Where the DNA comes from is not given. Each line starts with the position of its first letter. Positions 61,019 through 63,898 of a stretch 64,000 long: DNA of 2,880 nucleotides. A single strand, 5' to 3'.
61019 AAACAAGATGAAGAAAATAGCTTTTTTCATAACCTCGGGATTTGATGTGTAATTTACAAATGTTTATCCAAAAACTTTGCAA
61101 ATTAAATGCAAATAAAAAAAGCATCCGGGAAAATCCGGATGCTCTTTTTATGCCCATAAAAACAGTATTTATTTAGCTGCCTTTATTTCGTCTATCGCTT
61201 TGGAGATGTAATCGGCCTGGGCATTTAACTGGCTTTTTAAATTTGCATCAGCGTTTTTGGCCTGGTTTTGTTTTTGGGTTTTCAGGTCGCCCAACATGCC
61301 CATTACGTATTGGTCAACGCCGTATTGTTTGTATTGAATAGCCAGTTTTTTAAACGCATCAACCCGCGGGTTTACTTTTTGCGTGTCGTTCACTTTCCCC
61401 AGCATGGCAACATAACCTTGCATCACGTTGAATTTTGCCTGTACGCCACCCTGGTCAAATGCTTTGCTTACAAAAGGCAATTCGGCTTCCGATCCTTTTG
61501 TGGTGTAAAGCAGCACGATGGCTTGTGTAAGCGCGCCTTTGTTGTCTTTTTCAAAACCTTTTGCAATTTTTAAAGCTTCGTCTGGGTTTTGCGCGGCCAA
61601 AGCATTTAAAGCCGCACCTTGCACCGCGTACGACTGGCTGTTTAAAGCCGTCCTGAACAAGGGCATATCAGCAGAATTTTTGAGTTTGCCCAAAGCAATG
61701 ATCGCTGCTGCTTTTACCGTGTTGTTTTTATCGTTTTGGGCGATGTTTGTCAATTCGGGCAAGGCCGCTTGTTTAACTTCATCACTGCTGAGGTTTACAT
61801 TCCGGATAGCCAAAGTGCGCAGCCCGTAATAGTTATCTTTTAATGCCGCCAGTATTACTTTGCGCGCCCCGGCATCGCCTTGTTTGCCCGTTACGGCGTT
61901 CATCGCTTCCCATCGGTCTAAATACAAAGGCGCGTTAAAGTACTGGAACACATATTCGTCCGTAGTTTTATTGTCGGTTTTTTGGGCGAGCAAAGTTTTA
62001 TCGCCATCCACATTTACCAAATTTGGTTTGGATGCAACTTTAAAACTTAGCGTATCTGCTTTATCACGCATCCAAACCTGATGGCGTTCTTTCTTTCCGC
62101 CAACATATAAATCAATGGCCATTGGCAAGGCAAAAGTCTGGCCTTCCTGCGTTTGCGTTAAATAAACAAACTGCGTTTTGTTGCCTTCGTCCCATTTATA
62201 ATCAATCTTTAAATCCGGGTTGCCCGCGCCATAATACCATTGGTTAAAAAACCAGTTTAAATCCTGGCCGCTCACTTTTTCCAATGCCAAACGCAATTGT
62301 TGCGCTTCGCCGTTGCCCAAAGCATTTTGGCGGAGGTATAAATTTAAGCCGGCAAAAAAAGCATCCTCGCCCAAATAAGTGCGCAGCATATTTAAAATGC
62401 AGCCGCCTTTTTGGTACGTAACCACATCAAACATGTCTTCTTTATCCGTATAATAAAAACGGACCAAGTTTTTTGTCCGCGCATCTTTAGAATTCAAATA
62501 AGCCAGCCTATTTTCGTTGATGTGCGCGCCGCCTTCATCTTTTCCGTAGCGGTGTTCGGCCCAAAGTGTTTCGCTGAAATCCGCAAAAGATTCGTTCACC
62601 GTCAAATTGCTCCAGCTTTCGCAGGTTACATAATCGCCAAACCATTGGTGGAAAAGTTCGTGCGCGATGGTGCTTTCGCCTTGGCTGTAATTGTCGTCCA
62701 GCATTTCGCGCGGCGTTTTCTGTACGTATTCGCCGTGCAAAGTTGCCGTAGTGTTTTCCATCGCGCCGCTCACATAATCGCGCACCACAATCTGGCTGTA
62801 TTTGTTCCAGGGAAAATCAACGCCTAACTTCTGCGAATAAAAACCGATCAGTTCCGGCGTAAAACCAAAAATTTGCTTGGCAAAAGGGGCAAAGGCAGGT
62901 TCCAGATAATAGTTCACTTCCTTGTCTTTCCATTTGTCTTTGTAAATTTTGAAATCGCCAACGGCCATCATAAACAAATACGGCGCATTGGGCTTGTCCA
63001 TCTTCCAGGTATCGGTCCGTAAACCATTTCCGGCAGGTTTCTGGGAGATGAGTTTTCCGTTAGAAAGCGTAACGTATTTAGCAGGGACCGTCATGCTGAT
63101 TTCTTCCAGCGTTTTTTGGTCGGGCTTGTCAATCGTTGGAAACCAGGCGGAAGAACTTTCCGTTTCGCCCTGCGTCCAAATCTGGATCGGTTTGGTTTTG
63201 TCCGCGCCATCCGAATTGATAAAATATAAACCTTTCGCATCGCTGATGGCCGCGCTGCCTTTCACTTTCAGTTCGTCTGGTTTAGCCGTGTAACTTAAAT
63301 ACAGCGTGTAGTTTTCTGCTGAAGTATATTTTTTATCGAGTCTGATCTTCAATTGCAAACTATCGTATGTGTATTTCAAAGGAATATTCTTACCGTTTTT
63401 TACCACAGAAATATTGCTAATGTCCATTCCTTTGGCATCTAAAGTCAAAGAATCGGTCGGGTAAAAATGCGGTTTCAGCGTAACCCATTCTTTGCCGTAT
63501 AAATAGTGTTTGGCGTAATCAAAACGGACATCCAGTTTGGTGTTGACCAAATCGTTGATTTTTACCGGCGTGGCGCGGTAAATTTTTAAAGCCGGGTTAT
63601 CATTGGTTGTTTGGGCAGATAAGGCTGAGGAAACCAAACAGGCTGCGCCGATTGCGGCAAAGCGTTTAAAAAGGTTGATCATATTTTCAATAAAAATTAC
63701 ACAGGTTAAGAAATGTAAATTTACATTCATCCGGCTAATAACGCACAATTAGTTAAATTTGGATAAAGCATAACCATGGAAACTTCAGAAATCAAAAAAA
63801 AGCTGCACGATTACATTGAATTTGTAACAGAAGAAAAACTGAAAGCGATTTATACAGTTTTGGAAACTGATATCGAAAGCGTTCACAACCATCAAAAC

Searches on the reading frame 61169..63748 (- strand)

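Call 59: search_protein_families(library=pfam, proteins=[window:61169-63748:-], max_evalue=0.0001)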
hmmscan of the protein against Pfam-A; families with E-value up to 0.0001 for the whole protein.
window:61169-63748:- (859 aa): 3 families
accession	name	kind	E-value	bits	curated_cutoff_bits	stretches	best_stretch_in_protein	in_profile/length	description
PF01433.26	Peptidase_M1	-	5.7e-48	163.8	27.7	1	297-504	6-218/218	Peptidase family M1 domain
PF17900.6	Peptidase_M1_N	-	8.9e-20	72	25.8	1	71-258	6-186/186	Peptidase M1 N-terminal domain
PF13646.12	HEAT_2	-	9.6e-11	42.3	27.7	1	664-736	2-75/88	HEAT repeats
